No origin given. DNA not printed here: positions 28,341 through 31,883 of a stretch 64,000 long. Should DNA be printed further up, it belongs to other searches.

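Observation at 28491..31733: In-frame fusion of a PBP4/DacB-type DD-peptidase with a D-aminoacylase-like amidohydrolase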

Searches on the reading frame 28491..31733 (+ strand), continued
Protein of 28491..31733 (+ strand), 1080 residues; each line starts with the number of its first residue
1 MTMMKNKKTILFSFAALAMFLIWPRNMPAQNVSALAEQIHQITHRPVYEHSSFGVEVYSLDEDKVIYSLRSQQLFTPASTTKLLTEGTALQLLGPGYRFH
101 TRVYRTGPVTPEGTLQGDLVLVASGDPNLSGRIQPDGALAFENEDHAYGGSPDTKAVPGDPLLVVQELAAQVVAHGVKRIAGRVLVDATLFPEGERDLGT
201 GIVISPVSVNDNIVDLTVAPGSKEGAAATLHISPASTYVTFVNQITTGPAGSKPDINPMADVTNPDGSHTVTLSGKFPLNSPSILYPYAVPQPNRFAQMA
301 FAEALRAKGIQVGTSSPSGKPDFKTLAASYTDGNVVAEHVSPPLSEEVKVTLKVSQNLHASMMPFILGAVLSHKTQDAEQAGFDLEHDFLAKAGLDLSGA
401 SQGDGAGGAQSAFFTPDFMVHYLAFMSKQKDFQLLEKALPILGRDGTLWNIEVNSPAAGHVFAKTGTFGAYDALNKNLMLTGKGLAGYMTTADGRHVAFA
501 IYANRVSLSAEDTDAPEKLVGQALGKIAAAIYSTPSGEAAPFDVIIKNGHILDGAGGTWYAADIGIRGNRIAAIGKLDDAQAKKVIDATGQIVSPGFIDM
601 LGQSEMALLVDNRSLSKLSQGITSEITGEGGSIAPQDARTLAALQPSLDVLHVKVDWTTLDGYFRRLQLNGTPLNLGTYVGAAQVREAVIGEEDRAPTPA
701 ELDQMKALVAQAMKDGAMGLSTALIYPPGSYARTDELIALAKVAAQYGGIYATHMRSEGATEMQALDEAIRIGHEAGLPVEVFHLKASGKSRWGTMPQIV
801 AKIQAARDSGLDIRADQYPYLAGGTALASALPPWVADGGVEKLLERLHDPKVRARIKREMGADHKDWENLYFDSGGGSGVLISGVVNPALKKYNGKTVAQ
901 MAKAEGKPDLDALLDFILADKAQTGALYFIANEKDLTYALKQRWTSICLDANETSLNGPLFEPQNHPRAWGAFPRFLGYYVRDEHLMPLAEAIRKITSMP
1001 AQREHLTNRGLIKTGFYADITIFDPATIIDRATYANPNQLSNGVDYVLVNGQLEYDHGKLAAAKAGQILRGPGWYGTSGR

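Call 13: find_homologous_proteins(query=window:28491-31730:+, max_evalue=1e-10)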
Query window:28491-31730:+ (1080 aa): 1133 proteins with E <= 1e-10 among 8000 candidates; the best 120 are listed.
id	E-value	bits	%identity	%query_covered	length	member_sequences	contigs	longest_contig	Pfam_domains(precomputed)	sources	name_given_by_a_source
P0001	0.0e+0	2324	95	100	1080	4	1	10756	PF02113.21,PF07969.18,PF01979.27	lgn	-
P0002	0.0e+0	2122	86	100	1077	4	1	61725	PF02113.21,PF07969.18,PF01979.27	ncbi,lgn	ncbi:MAG: D-alanyl-D-alanine carboxypeptidase/D-alanyl-D-alanine-endopeptidase [Acidobacteriaceae ba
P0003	0.0e+0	2100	85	100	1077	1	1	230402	PF02113.21,PF07969.18,PF01979.27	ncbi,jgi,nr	ncbi:MAG TPA: D-alanyl-D-alanine carboxypeptidase/D-alanyl-D-alanine-endopeptidase [Acidobacteriacea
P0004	0.0e+0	1972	80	100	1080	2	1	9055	PF02113.21,PF07969.18,PF01979.27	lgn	-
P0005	0.0e+0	1955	80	99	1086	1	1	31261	PF02113.21,PF07969.18,PF01979.27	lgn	-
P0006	0.0e+0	1955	80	99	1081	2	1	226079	PF02113.21,PF07969.18,PF01979.27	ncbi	ncbi:MAG: D-alanyl-D-alanine carboxypeptidase/D-alanyl-D-alanine endopeptidase [Candidatus Acidiferr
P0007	0.0e+0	1940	79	99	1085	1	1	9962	PF02113.21,PF07969.18,PF01979.27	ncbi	-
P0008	0.0e+0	1894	77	99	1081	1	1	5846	PF02113.21,PF07969.18,PF01979.27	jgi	jgi:PBP4 family serine-type D-alanyl-D-alanine carboxypeptidase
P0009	0.0e+0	1893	76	99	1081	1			PF02113.21,PF07969.18,PF01979.27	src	-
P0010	0.0e+0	1890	76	99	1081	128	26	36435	PF02113.21,PF07969.18,PF01979.27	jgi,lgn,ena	jgi:dihydroorotase/N-acyl-D-amino-acid deacylase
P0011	0.0e+0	1886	76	99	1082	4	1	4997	PF02113.21,PF07969.18,PF01979.27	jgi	jgi:PBP4 family serine-type D-alanyl-D-alanine carboxypeptidase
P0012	0.0e+0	1876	76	100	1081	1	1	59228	PF02113.21,PF07969.18,PF01979.27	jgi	jgi:N-acyl-D-amino-acid deacylase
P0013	0.0e+0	1864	76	99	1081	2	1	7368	PF02113.21,PF07969.18,PF01979.27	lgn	-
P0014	0.0e+0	1863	76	100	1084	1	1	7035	PF02113.21,PF07969.18,PF01979.27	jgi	jgi:N-acyl-D-amino-acid deacylase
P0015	0.0e+0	1863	76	99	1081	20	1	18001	PF02113.21,PF07969.18,PF01979.27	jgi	jgi:PBP4 family serine-type D-alanyl-D-alanine carboxypeptidase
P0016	0.0e+0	1863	75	100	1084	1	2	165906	PF02113.21,PF07969.18,PF01979.27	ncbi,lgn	ncbi:MAG: D-alanyl-D-alanine carboxypeptidase/D-alanyl-D-alanine endopeptidase [Candidatus Acidiferr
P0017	0.0e+0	1858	75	100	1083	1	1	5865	PF02113.21,PF07969.18,PF01979.27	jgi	jgi:N-acyl-D-amino-acid deacylase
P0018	0.0e+0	1850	76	99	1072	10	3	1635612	PF02113.21,PF07969.18,PF01979.27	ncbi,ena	-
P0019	0.0e+0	1849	75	99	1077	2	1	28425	PF02113.21,PF07969.18,PF01979.27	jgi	jgi:N-acyl-D-amino-acid deacylase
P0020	0.0e+0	1845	76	97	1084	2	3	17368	PF02113.21,PF07969.18,PF01979.27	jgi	jgi:N-acyl-D-amino-acid deacylase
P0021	0.0e+0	1843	76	98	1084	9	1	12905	PF02113.21,PF07969.18,PF01979.27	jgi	jgi:N-acyl-D-amino-acid deacylase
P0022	0.0e+0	1841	75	99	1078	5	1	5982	PF02113.21,PF07969.18,PF01979.27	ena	-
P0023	0.0e+0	1841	75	100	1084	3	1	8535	PF02113.21,PF07969.18,PF01979.27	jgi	-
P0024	0.0e+0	1839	74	99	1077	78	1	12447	PF02113.21,PF07969.18,PF01979.27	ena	-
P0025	0.0e+0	1836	75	98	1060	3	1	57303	PF02113.21,PF07969.18,PF01979.27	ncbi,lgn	ncbi:MAG: D-alanyl-D-alanine carboxypeptidase/D-alanyl-D-alanine-endopeptidase [Candidatus Acidiferr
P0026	0.0e+0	1833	75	99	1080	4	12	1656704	PF02113.21,PF07969.18,PF01979.27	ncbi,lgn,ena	ncbi:MAG: D-alanyl-D-alanine carboxypeptidase/D-alanyl-D-alanine-endopeptidase [Candidatus Acidiferr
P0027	0.0e+0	1831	76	97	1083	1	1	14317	PF02113.21,PF07969.18,PF01979.27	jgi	jgi:PBP4 family serine-type D-alanyl-D-alanine carboxypeptidase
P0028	0.0e+0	1829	75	97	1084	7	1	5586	PF02113.21,PF07969.18,PF01979.27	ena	-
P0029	0.0e+0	1826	75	96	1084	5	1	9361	PF02113.21,PF07969.18,PF01979.27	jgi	jgi:dihydroorotase/N-acyl-D-amino-acid deacylase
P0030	0.0e+0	1820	73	99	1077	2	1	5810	PF02113.21,PF07969.18,PF01979.27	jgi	jgi:N-acyl-D-amino-acid deacylase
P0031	0.0e+0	1819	74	99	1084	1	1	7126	PF02113.21,PF07969.18,PF01979.27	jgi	jgi:N-acyl-D-amino-acid deacylase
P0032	0.0e+0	1817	75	98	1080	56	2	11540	PF02113.21,PF07969.18,PF01979.27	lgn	-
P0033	0.0e+0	1816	73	99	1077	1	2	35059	PF02113.21,PF07969.18,PF01979.27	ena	-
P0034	0.0e+0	1816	74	99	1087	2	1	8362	PF02113.21,PF07969.18,PF01979.27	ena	-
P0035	0.0e+0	1815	74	99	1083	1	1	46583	PF02113.21,PF07969.18,PF01979.27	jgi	jgi:N-acyl-D-amino-acid deacylase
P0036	0.0e+0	1813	73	99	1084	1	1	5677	PF02113.21,PF07969.18,PF01979.27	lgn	-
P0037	0.0e+0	1813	74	98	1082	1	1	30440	PF02113.21,PF07969.18,PF01979.27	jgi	jgi:PBP4 family serine-type D-alanyl-D-alanine carboxypeptidase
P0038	0.0e+0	1812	74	99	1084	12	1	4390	PF02113.21,PF07969.18,PF01979.27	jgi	jgi:N-acyl-D-amino-acid deacylase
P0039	0.0e+0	1811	75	97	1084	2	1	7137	PF02113.21,PF07969.18,PF01979.27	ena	-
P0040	0.0e+0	1810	74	99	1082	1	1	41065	PF02113.21,PF07969.18,PF01979.27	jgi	jgi:N-acyl-D-amino-acid deacylase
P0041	0.0e+0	1806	74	98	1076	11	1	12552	PF02113.21,PF07969.18,PF01979.27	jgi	-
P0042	0.0e+0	1801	73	99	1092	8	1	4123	PF02113.21,PF07969.18,PF01979.27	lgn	-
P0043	0.0e+0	1797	74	100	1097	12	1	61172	PF02113.21,PF07969.18,PF01979.27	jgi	jgi:N-acyl-D-amino-acid deacylase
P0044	0.0e+0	1796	74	98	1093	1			PF02113.21,PF07969.18,PF01979.27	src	-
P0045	0.0e+0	1794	75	96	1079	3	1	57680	PF02113.21,PF07969.18,PF01979.27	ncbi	-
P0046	0.0e+0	1794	74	98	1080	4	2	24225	PF02113.21,PF07969.18,PF01979.27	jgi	jgi:dihydroorotase/N-acyl-D-amino-acid deacylase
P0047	0.0e+0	1792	74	98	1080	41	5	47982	PF02113.21,PF07969.18,PF01979.27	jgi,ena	jgi:N-acyl-D-amino-acid deacylase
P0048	0.0e+0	1792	73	99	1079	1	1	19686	PF02113.21,PF07969.18,PF01979.27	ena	-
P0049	0.0e+0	1792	73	99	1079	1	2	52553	PF02113.21,PF07969.18,PF01979.27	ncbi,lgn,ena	ncbi:MAG: D-alanyl-D-alanine carboxypeptidase/D-alanyl-D-alanine-endopeptidase [Candidatus Sulfotelm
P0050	0.0e+0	1790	73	99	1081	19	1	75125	PF02113.21,PF07969.18,PF01979.27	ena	-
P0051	0.0e+0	1789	73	99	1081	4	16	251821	PF02113.21,PF07969.18,PF01979.27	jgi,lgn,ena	jgi:N-acyl-D-amino-acid deacylase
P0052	0.0e+0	1787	74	97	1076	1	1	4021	PF02113.21,PF07969.18,PF01979.27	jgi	-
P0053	0.0e+0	1785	72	100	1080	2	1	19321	PF02113.21,PF07969.18,PF01979.27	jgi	jgi:N-acyl-D-amino-acid deacylase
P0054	0.0e+0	1779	73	100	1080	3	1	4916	PF02113.21,PF07969.18,PF01979.27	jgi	jgi:N-acyl-D-amino-acid deacylase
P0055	0.0e+0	1779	73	99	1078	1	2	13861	PF02113.21,PF07969.18,PF01979.27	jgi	-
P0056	0.0e+0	1778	73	99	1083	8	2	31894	PF02113.21,PF07969.18,PF01979.27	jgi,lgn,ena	jgi:N-acyl-D-amino-acid deacylase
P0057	0.0e+0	1778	72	99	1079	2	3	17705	PF02113.21,PF07969.18,PF01979.27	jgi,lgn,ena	jgi:dihydroorotase/N-acyl-D-amino-acid deacylase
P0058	0.0e+0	1777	73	98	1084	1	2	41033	PF02113.21,PF07969.18,PF01979.27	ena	-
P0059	0.0e+0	1776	73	98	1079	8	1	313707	PF02113.21,PF07969.18,PF01979.27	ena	-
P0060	0.0e+0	1774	73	98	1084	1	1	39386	PF02113.21,PF07969.18,PF01979.27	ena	-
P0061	0.0e+0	1773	72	100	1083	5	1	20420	PF02113.21,PF07969.18,PF01979.27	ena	-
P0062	0.0e+0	1773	73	97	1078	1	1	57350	PF02113.21,PF07969.18,PF01979.27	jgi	jgi:dihydroorotase/N-acyl-D-amino-acid deacylase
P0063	0.0e+0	1773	72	99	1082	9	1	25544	PF02113.21,PF07969.18,PF01979.27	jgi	jgi:dihydroorotase/N-acyl-D-amino-acid deacylase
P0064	0.0e+0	1770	73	99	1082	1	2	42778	PF02113.21,PF07969.18,PF01979.27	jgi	jgi:N-acyl-D-amino-acid deacylase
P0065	0.0e+0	1763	73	97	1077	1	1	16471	PF02113.21,PF07969.18,PF01979.27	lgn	-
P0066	0.0e+0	1758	74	97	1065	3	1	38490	PF02113.21,PF07969.18,PF01979.27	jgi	jgi:dihydroorotase/N-acyl-D-amino-acid deacylase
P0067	0.0e+0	1757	74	96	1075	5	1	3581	PF02113.21,PF07969.18,PF01979.27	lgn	-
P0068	0.0e+0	1756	71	99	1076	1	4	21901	PF02113.21,PF07969.18,PF01979.27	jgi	jgi:PBP4 family serine-type D-alanyl-D-alanine carboxypeptidase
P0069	0.0e+0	1753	73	97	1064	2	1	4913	PF02113.21,PF07969.18,PF01979.27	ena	-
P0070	0.0e+0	1753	73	98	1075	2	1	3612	PF02113.21,PF07969.18,PF01979.27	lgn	-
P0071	0.0e+0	1751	72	100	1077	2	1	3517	PF02113.21,PF07969.18,PF01979.27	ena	-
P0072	0.0e+0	1749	73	97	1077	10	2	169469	PF02113.21,PF07969.18,PF01979.27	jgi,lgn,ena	-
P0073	0.0e+0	1749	71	98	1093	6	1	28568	PF02113.21,PF07969.18,PF01979.27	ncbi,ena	-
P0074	0.0e+0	1749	72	98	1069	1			PF02113.21,PF07969.18,PF01979.27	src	-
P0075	0.0e+0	1747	73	96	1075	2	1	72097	PF02113.21,PF07969.18,PF01979.27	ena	-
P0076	0.0e+0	1741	73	96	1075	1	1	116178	PF02113.21,PF07969.18,PF01979.27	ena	-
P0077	0.0e+0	1733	73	96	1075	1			PF02113.21,PF07969.18,PF01979.27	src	-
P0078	0.0e+0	1727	72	99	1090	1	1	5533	PF02113.21,PF07969.18,PF00449.27,PF01979.27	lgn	-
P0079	0.0e+0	1707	69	100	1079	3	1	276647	PF02113.21,PF07969.18,PF01979.27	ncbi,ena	-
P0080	0.0e+0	1687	71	97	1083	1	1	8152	PF02113.21,PF07969.18,PF01979.27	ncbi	-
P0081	0.0e+0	1649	69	97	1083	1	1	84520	PF02113.21,PF07969.18,PF01979.27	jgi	jgi:dihydroorotase/N-acyl-D-amino-acid deacylase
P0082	0.0e+0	1645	67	99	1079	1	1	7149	PF02113.21,PF07969.18,PF01979.27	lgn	-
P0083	0.0e+0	1645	68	99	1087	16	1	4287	PF02113.21,PF07969.18,PF01979.27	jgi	jgi:N-acyl-D-amino-acid deacylase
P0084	0.0e+0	1644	68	97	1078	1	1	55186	PF02113.21,PF07969.18,PF01979.27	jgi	jgi:N-acyl-D-amino-acid deacylase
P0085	0.0e+0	1639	69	97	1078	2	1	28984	PF02113.21,PF07969.18,PF01979.27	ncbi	-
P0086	0.0e+0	1639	69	97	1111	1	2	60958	PF02113.21,PF07969.18,PF01979.27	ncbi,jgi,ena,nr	ncbi:MAG TPA: D-alanyl-D-alanine carboxypeptidase/D-alanyl-D-alanine-endopeptidase [Terriglobia bact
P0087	0.0e+0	1636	67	98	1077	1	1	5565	PF02113.21,PF07969.18,PF01979.27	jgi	-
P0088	0.0e+0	1636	68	97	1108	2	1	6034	PF02113.21,PF07969.18,PF01979.27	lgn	-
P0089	0.0e+0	1630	68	99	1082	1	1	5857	PF02113.21,PF07969.18,PF01979.27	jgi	jgi:dihydroorotase/N-acyl-D-amino-acid deacylase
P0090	0.0e+0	1629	70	94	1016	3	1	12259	PF02113.21,PF07969.18,PF01979.27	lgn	-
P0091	0.0e+0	1628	68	99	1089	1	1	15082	PF02113.21,PF07969.18,PF01979.27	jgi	jgi:N-acyl-D-amino-acid deacylase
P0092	0.0e+0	1626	68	97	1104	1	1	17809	PF02113.21,PF07969.18,PF01979.27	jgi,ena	-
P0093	0.0e+0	1623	68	97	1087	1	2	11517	PF02113.21,PF07969.18,PF01979.27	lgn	-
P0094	0.0e+0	1622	69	96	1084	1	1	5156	PF02113.21,PF07969.18,PF01979.27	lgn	-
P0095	0.0e+0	1617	68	97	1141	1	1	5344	PF02113.21,PF07969.18,PF01979.27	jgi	jgi:N-acyl-D-amino-acid deacylase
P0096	0.0e+0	1615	67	99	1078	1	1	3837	PF02113.21,PF07969.18,PF01979.27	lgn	-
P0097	0.0e+0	1614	67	99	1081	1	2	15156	PF02113.21,PF07969.18,PF01979.27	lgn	-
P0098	0.0e+0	1613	67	97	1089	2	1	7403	PF02113.21,PF07969.18,PF01979.27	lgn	-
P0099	0.0e+0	1611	68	96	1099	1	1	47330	PF02113.21,PF07969.18,PF01979.27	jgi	jgi:N-acyl-D-amino-acid deacylase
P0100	0.0e+0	1611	67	99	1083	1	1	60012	PF02113.21,PF07969.18,PF01979.27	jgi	jgi:N-acyl-D-amino-acid deacylase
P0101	0.0e+0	1609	66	100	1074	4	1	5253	PF02113.21,PF07969.18,PF01979.27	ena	-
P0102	0.0e+0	1608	67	97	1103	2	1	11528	PF02113.21,PF07969.18,PF01979.27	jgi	jgi:N-acyl-D-amino-acid deacylase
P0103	0.0e+0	1606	66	99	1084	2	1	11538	PF02113.21,PF07969.18,PF01979.27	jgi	-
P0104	0.0e+0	1603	64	99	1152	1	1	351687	PF02113.21,PF07969.18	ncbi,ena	-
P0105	0.0e+0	1599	65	99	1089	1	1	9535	PF02113.21,PF07969.18,PF01979.27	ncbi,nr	ncbi:MAG: D-alanyl-D-alanine carboxypeptidase/D-alanyl-D-alanine-endopeptidase [Acidobacteriota bact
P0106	0.0e+0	1597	67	96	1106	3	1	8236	PF02113.21,PF07969.18,PF01979.27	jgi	jgi:N-acyl-D-amino-acid deacylase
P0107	0.0e+0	1597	65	96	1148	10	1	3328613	PF02113.21,PF07969.18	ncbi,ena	-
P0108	0.0e+0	1596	66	99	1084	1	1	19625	PF02113.21,PF07969.18,PF01979.27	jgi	jgi:N-acyl-D-amino-acid deacylase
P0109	0.0e+0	1593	67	98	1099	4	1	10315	PF02113.21,PF07969.18,PF01979.27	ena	-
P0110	0.0e+0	1591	68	96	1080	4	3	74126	PF02113.21,PF07969.18,PF01979.27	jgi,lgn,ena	-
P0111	0.0e+0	1589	67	97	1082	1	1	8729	PF02113.21,PF07969.18,PF01979.27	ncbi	ncbi:MAG: D-alanyl-D-alanine carboxypeptidase/D-alanyl-D-alanine endopeptidase [Terriglobia bacteriu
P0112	0.0e+0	1588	66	97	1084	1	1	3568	PF02113.21,PF07969.18,PF01979.27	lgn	-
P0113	0.0e+0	1587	66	98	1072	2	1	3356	PF02113.21,PF07969.18,PF01979.27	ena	-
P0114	0.0e+0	1586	66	99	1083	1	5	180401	PF02113.21,PF07969.18,PF01979.27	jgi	jgi:N-acyl-D-amino-acid deacylase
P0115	0.0e+0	1586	65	99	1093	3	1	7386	PF02113.21,PF07969.18,PF01979.27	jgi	jgi:N-acyl-D-amino-acid deacylase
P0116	0.0e+0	1584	66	97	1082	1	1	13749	PF02113.21,PF07969.18,PF01979.27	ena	-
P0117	0.0e+0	1583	67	97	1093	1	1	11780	PF02113.21,PF07969.18,PF01979.27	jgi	jgi:dihydroorotase/N-acyl-D-amino-acid deacylase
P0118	0.0e+0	1583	65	98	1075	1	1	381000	PF02113.21,PF07969.18,PF01979.27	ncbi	-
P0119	0.0e+0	1583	65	99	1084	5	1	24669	PF02113.21,PF07969.18,PF01979.27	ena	-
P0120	0.0e+0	1583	68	96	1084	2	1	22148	PF02113.21,PF07969.18,PF01979.27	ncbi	-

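Call 17: find_encoding_contigs(protein=window:28491-31733:+, flank=8000, max_places=4)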
Protein window:28491-31733:+ (1080 aa): no gene with exactly this product is on record in the collection.

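Call 18: find_encoding_contigs(protein=P0003, flank=8000, max_places=3)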
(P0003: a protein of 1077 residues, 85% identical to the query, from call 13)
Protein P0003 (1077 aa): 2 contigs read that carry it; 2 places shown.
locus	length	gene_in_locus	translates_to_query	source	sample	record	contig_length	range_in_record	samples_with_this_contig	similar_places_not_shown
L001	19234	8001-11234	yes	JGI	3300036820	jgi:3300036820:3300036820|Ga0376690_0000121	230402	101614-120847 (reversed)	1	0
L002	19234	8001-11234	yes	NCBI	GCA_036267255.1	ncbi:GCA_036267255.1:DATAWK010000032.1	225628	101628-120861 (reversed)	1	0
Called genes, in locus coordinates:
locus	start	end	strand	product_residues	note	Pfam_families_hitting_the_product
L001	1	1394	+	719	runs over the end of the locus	PF02837:Glyco_hydro_2_N, PF22666:Glyco_hydro_2_N2, PF00703:Glyco_hydro_2, PF02836:Glyco_hydro_2_C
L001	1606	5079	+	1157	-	PF13620:CarboxypepD_reg, PF13715:CarbopepD_reg_2 (weak), PF07715:Plug (weak), PF25183:OMP_b-brl_4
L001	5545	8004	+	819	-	PF00144:Beta-lactamase, PF01427:Peptidase_M15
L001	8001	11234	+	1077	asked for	PF02113:Peptidase_S13, PF07969:Amidohydro_3 (weak), PF01979:Amidohydro_1 (faint), PF07969:Amidohydro_3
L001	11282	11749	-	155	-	PF00583:Acetyltransf_1, PF13673:Acetyltransf_10, PF13508:Acetyltransf_7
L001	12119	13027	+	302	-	-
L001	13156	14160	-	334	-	-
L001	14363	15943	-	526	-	PF00135:COesterase, PF20434:BD-FAE, PF07859:Abhydrolase_3 (faint)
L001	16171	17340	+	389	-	PF09594:GT87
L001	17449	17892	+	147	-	-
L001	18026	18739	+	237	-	-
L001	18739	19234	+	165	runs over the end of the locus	-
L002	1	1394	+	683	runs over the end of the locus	PF02837:Glyco_hydro_2_N, PF22666:Glyco_hydro_2_N2, PF00703:Glyco_hydro_2, PF02836:Glyco_hydro_2_C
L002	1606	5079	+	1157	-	PF13620:CarboxypepD_reg, PF13715:CarbopepD_reg_2 (weak), PF07715:Plug (weak), PF25183:OMP_b-brl_4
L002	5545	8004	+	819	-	PF00144:Beta-lactamase, PF01427:Peptidase_M15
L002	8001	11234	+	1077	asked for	PF02113:Peptidase_S13, PF07969:Amidohydro_3 (weak), PF01979:Amidohydro_1 (faint), PF07969:Amidohydro_3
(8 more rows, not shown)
